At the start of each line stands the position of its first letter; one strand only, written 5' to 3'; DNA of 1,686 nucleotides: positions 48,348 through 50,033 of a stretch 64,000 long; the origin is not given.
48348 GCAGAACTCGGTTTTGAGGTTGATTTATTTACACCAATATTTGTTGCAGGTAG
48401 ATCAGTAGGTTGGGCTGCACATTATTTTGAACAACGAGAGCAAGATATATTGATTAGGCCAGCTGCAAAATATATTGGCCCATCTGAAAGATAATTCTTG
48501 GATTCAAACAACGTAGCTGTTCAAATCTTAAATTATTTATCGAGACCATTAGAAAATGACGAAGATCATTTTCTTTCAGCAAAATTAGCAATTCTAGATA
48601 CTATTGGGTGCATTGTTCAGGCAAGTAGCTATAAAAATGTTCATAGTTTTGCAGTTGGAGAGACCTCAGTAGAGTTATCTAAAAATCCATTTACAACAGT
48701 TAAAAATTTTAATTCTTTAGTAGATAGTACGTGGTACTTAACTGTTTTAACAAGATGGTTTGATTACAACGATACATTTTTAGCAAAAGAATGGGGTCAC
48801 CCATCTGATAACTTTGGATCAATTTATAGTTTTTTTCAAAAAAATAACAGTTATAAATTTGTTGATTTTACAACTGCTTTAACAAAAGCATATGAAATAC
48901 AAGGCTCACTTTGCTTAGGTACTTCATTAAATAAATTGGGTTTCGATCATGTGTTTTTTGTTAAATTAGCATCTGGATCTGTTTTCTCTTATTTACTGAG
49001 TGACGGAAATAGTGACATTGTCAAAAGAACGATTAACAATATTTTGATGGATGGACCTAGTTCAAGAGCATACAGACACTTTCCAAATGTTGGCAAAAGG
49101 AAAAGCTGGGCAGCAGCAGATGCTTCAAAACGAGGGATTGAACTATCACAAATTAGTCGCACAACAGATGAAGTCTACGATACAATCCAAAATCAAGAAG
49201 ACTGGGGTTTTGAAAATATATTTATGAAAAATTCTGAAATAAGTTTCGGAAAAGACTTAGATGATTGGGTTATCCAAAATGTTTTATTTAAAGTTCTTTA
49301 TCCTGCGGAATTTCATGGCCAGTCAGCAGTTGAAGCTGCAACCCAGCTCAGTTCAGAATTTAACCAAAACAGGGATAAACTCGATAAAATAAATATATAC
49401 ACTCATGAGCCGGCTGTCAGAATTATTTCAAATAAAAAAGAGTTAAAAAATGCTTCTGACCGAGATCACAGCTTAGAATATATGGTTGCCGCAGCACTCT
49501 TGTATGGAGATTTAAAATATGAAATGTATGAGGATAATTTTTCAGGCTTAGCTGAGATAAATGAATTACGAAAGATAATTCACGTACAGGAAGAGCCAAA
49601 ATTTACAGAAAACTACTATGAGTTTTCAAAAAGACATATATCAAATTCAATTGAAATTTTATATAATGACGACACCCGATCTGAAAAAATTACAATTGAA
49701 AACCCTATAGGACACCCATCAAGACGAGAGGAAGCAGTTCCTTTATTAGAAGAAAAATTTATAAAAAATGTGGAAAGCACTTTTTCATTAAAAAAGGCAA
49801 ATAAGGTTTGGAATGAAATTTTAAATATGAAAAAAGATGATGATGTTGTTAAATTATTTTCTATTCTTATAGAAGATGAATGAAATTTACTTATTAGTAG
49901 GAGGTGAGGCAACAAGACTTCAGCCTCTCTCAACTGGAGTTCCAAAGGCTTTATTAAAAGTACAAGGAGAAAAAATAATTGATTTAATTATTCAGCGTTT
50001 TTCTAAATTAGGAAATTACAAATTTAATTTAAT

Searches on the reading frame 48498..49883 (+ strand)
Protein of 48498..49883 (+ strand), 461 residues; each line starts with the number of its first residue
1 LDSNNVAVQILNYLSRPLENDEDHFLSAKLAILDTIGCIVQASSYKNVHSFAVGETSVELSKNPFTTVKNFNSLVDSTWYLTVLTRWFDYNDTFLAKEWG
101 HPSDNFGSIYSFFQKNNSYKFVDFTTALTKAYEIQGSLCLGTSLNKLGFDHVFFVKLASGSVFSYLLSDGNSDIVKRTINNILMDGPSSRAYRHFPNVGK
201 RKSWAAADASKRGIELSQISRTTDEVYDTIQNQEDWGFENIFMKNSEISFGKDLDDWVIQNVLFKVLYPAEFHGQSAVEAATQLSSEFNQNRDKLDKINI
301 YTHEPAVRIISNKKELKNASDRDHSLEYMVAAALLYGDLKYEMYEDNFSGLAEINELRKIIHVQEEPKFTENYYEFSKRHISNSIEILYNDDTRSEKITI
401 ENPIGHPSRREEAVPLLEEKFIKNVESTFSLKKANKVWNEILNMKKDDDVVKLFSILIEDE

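Call 19: search_protein_families(library=pfam, proteins=[window:48498-49883:+], max_evalue=0.00001)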
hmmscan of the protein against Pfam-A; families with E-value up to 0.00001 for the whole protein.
window:48498-49883:+ (461 aa): 2 families
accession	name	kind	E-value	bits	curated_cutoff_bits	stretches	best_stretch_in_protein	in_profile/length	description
PF19305.4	MmgE_PrpD_C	-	1.6e-41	142.4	32.1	1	268-437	1-164/173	MmgE/PrpD C-terminal domain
PF03972.19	MmgE_PrpD_N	-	1.3e-36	126.5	32.1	1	23-249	18-242/244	MmgE/PrpD N-terminal domain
